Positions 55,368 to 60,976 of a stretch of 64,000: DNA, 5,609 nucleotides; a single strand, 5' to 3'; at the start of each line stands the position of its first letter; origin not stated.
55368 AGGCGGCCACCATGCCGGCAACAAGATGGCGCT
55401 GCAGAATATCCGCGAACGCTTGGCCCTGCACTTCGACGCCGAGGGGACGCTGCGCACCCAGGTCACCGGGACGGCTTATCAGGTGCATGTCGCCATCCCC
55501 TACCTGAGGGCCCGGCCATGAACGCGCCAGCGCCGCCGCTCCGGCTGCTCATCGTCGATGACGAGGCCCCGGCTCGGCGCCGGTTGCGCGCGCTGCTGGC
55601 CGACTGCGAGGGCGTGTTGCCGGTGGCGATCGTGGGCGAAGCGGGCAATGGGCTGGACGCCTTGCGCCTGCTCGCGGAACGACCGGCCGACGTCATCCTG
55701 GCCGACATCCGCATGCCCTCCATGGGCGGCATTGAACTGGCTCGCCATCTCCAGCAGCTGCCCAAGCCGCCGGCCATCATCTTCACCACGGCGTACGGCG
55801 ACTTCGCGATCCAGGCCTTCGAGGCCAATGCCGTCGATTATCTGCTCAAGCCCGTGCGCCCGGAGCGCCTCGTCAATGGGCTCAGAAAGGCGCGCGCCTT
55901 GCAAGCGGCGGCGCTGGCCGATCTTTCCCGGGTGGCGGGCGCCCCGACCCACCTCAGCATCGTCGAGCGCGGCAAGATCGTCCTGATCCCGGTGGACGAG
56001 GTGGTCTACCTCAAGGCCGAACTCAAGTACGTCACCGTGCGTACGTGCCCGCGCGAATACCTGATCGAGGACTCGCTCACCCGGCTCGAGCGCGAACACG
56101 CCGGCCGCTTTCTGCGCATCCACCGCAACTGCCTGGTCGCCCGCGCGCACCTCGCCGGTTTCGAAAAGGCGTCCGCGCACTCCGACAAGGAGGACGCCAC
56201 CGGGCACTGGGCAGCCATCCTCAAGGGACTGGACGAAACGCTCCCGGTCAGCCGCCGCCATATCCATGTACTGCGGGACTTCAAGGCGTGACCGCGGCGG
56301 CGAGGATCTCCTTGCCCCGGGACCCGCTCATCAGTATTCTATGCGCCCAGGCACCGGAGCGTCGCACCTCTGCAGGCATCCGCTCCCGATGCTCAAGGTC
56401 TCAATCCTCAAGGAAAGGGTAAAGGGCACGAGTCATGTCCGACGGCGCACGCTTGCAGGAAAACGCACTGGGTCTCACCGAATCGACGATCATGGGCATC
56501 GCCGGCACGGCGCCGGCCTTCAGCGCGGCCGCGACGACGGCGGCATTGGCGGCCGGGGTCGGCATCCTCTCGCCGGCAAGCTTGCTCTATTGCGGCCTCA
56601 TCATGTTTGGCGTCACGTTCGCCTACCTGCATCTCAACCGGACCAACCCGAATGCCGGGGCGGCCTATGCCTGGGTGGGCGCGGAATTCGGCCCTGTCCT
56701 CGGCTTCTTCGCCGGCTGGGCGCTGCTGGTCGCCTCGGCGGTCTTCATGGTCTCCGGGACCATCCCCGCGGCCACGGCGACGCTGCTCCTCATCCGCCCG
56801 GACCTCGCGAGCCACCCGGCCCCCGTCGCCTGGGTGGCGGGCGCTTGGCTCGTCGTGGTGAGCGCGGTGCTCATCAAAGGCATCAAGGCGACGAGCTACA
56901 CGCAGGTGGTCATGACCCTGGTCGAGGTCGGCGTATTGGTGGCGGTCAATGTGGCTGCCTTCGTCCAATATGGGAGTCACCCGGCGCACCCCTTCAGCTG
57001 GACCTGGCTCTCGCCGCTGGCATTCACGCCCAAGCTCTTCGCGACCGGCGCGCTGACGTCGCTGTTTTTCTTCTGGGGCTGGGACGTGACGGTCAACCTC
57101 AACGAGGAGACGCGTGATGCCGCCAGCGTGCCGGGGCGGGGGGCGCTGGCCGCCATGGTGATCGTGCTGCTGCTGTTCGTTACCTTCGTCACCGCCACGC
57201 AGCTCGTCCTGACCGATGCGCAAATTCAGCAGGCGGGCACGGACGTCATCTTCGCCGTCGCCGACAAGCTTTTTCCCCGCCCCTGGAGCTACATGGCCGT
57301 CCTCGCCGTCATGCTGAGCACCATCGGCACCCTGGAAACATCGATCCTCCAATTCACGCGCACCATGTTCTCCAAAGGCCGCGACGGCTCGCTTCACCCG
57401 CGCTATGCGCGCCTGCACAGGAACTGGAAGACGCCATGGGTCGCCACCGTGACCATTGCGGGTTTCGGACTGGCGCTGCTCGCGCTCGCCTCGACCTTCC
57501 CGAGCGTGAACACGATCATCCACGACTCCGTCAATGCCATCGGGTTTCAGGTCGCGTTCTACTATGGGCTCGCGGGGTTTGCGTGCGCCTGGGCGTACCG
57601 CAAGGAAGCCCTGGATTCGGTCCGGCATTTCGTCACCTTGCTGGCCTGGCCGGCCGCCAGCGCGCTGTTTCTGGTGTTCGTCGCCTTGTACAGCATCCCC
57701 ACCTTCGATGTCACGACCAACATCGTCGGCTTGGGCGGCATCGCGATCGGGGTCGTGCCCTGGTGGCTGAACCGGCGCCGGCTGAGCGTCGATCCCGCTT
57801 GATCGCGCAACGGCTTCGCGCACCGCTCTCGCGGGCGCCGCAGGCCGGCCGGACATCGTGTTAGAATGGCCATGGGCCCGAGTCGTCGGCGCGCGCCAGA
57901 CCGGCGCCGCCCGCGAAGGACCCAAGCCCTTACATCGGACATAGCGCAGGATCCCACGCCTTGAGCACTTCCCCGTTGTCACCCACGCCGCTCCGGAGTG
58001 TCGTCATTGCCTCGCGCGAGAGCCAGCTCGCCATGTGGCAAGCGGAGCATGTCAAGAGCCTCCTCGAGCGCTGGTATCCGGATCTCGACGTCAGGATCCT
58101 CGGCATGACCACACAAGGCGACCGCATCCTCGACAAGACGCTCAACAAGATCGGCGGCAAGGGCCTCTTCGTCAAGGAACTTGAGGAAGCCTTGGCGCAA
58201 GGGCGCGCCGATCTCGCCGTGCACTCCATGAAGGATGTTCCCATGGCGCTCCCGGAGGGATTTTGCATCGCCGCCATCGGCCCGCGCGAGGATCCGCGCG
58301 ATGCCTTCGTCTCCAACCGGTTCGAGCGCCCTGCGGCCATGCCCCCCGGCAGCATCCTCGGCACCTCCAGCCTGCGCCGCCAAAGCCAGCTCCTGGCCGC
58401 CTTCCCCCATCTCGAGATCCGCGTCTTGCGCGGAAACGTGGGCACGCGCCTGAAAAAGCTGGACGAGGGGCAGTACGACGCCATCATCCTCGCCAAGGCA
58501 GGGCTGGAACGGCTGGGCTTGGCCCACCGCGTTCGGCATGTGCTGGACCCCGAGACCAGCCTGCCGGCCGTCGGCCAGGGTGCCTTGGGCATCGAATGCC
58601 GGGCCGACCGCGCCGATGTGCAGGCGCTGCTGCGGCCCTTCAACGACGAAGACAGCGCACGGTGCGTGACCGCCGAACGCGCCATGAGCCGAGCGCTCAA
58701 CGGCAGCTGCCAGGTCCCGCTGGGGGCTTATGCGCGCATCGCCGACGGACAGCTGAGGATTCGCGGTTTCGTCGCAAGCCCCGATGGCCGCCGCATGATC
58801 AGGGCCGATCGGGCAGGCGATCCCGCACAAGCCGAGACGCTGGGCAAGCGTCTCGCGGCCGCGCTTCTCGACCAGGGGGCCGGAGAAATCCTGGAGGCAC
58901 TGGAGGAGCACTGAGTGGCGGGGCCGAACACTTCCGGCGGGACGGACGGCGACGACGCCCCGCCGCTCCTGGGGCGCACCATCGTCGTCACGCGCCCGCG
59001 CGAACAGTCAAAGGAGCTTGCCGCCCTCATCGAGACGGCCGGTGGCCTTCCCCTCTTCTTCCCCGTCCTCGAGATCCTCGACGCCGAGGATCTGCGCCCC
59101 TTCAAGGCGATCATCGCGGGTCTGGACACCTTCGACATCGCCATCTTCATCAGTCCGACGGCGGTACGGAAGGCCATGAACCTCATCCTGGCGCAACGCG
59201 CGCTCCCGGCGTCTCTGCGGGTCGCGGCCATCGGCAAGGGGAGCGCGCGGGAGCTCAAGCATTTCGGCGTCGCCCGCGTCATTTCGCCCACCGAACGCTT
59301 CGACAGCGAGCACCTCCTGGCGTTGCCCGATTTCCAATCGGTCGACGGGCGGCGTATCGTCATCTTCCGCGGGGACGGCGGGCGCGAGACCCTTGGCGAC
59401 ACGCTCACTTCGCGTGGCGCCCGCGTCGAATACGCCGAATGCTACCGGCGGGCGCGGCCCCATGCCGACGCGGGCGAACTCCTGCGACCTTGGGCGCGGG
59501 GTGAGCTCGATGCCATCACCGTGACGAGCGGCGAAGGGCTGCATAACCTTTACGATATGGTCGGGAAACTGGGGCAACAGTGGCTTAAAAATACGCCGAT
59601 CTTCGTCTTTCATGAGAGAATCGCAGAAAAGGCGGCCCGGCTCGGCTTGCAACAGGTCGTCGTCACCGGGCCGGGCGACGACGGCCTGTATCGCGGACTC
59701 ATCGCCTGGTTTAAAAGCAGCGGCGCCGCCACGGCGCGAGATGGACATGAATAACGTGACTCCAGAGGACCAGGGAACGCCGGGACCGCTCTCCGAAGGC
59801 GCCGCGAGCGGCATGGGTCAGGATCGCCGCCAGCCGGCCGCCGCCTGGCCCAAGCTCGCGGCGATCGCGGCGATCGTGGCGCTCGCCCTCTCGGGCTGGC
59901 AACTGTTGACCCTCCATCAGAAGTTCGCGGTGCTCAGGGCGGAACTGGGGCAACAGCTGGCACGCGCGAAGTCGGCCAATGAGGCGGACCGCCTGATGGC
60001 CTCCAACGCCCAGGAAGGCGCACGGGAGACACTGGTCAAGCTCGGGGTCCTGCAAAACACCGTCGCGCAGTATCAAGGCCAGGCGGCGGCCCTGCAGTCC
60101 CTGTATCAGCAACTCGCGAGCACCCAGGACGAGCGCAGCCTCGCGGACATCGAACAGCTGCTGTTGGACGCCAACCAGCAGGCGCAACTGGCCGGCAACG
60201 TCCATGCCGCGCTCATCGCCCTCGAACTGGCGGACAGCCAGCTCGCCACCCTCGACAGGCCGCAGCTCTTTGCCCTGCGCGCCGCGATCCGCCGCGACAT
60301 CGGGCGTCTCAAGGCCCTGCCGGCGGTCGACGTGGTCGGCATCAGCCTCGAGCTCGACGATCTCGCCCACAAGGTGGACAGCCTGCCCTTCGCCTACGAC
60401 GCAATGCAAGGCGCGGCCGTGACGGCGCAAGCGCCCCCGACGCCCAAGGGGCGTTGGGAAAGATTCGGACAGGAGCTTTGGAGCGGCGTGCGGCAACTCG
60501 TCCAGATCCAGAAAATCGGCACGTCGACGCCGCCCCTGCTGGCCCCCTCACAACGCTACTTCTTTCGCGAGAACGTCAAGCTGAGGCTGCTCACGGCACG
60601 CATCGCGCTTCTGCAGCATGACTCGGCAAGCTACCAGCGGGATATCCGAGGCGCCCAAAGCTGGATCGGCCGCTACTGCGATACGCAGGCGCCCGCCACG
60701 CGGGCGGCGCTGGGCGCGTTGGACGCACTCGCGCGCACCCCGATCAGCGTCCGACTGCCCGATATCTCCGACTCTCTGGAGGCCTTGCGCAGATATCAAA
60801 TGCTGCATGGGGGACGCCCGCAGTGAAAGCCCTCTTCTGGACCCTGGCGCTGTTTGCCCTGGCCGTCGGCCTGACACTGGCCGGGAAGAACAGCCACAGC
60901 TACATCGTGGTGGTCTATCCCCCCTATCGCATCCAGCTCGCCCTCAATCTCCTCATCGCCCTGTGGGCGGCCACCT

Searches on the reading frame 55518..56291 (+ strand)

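Call 13: search_protein_families(library=ncbifam, proteins=[window:55518-56291:+], max_evalue=0.00001)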
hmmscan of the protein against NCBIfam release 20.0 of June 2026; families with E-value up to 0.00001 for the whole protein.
window:55518-56291:+ (257 aa): 65 families (the best 25 are shown)
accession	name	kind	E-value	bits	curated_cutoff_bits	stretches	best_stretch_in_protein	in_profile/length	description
NF008677.0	PRK11697.1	equivalog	1.1e-42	146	246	1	8-254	2-233/238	two-component system response regulator BtsR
NF010684.1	PRK14084.1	equivalog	2.5e-30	106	375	1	9-216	2-221/254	response regulator transcription factor LytR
NF008469.0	PRK11361.1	equivalog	1.3e-17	63.7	714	1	9-131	6-123/461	acetoacetate metabolism transcriptional regulator AtoC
NF006900.1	PRK09390.1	equivalog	3.7e-16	59.3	255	1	11-131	8-125/203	response regulator FixJ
NF001965.0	PRK00742.1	subfamily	3.5e-15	56.1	293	1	8-124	4-118/357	chemotaxis-specific protein-glutamate methyltransferase CheB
NF007935.0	PRK10651.1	equivalog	2.9e-14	52.8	250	1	7-131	6-129/216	two-component system response regulator NarL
NF007018.1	PRK09483.1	equivalog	1.8e-13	50.7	280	1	10-129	4-122/217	UvrY/SirA/GacA family response regulator transcription factor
NF045505.1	RR_RssB_Pseudo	equivalog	2.7e-12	46.4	700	1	7-132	5-126/394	two-component system response regulator RssB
TIGR02875.1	spore_0_A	equivalog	3.3e-12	46.2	200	1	8-128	3-124/262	sporulation transcription factor Spo0A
NF007708.0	PRK10403.1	equivalog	4.2e-12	46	343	1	5-125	4-123/215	nitrate/nitrite response regulator protein NarP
NF007689.0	PRK10365.1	equivalog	4.3e-12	45.6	760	1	9-141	7-136/441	sigma-54-dependent response regulator transcription factor ZraR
NF046022.1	RespRegCpdRBruc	equivalog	6e-12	45.6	180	1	9-122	3-113/120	cell cycle two-component system response regulator CpdR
NF009206.0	PRK12555.1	subfamily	6.5e-12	45.1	342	1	9-115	2-108/340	chemotaxis-specific protein-glutamate methyltransferase CheB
NF007969.0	PRK10693.1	equivalog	6.9e-12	45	329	1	9-114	9-111/337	two-component system response regulator RssB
NF053512.1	nitric_RR_NosR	exception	9.1e-12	44.7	400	1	10-129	1-118/422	response regulator c-di-GMP phosphodiesterase, NosR family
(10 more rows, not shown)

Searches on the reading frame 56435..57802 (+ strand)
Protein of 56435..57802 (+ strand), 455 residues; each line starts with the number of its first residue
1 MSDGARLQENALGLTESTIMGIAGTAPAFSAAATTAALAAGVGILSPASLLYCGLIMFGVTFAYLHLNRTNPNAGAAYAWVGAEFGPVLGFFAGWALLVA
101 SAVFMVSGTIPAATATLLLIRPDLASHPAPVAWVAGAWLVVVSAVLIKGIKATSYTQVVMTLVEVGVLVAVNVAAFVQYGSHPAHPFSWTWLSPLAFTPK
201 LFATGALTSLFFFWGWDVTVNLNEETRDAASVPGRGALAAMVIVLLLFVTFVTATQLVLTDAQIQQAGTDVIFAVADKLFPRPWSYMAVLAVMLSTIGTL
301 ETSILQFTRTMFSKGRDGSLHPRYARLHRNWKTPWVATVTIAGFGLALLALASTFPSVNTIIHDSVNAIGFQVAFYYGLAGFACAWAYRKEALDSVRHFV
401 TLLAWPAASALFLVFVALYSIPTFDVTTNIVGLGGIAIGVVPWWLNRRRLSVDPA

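Call 13: search_protein_families(library=ncbifam, proteins=[window:56435-57802:+], max_evalue=0.00001)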
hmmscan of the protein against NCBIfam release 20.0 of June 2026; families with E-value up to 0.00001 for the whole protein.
window:56435-57802:+ (455 aa): 5 families
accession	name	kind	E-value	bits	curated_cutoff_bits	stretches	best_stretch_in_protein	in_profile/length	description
TIGR00909.1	2A0306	subfamily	2.6e-22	79.4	556.8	1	12-361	5-351/429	amino acid transporter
NF053761.1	BrChAATpBcaP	equivalog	8.5e-15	54.7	690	1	11-449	23-454/460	branched-chain amino acid transporter BcaP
TIGR00911.1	2A0308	subfamily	9.5e-13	47.4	701.8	1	52-431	89-462/505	L-type amino acid transporter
TIGR03428.1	ureacarb_perm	hypoth_equivalog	4.8e-08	32.3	740.45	1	50-354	55-369/475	permease, urea carboxylase system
TIGR00906.1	2A0303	subfamily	4.8e-07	28.6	681.7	0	49-352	70-398/602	cationic amino acid transport permease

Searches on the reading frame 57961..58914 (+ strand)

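Call 13: search_protein_families(library=ncbifam, proteins=[window:57961-58914:+], max_evalue=0.00001)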
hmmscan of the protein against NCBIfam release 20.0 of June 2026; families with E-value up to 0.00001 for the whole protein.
window:57961-58914:+ (317 aa): 2 families
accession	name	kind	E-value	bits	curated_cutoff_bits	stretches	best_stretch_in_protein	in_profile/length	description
TIGR00212.1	hemC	equivalog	2.5e-106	355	164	1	15-305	2-292/293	hydroxymethylbilane synthase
NF002202.0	PRK01066.1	equivalog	7.4e-44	149.8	251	1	12-232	19-234/241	hydroxymethylbilane synthase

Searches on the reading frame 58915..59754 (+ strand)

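Call 13: search_protein_families(library=ncbifam, proteins=[window:58915-59754:+], max_evalue=0.00001)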
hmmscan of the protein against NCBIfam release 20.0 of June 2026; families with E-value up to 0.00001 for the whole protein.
window:58915-59754:+ (279 aa): 12 families
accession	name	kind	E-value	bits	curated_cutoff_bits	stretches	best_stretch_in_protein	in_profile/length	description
NF005411.0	PRK06975.1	equivalog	3.1e-61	207.5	414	1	22-268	8-271/660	fused uroporphyrinogen-III synthase HemD/membrane protein HemX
NF004585.0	PRK05928.2-2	equivalog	3.7e-57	193.7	241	1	22-252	4-231/255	uroporphyrinogen-III synthase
NF004582.0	PRK05928.1-1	equivalog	4.1e-46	157.6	319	1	22-255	2-237/246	uroporphyrinogen-III synthase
NF004395.0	PRK05752.1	equivalog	2.2e-37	128.7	380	1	23-249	6-233/255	uroporphyrinogen-III synthase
NF006454.0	PRK08811.1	equivalog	2.3e-24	86.2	328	1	72-253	69-247/266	uroporphyrinogen-III synthase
NF004587.0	PRK05928.2-5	equivalog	2.4e-16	60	246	1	22-214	7-183/245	uroporphyrinogen-III synthase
NF004593.0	PRK05928.4-2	equivalog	1.7e-15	57.1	275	1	20-218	2-196/247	uroporphyrinogen-III synthase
NF004583.0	PRK05928.1-5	equivalog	1.8e-14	53.8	432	1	18-250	4-232/250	uroporphyrinogen-III synthase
NF006621.0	PRK09189.1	equivalog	1.9e-13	50.5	223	1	23-192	3-165/240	uroporphyrinogen-III synthase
NF004584.0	PRK05928.2-1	equivalog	2.1e-07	30.6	233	1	19-221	5-213/269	uroporphyrinogen-III synthase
NF005568.0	PRK07239.1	equivalog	9.5e-07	28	273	1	14-219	6-222/381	uroporphyrinogen-III synthase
NF004592.0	PRK05928.4-1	equivalog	1.1e-06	28.4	332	1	22-249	3-218/237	uroporphyrinogen-III synthase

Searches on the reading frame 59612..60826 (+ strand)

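Call 13: search_protein_families(library=ncbifam, proteins=[window:59612-60826:+], max_evalue=0.00001)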
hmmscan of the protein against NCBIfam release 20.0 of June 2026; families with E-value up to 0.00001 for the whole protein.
window:59612-60826:+ (404 aa): 2 families
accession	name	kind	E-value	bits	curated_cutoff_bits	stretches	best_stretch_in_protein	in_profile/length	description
NF005411.0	PRK06975.1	equivalog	8.1e-72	242.5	414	1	44-396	292-657/660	fused uroporphyrinogen-III synthase HemD/membrane protein HemX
NF008173.0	PRK10920.1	equivalog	3.7e-33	115.2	313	1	81-390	38-351/390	uroporphyrinogen-III C-methyltransferase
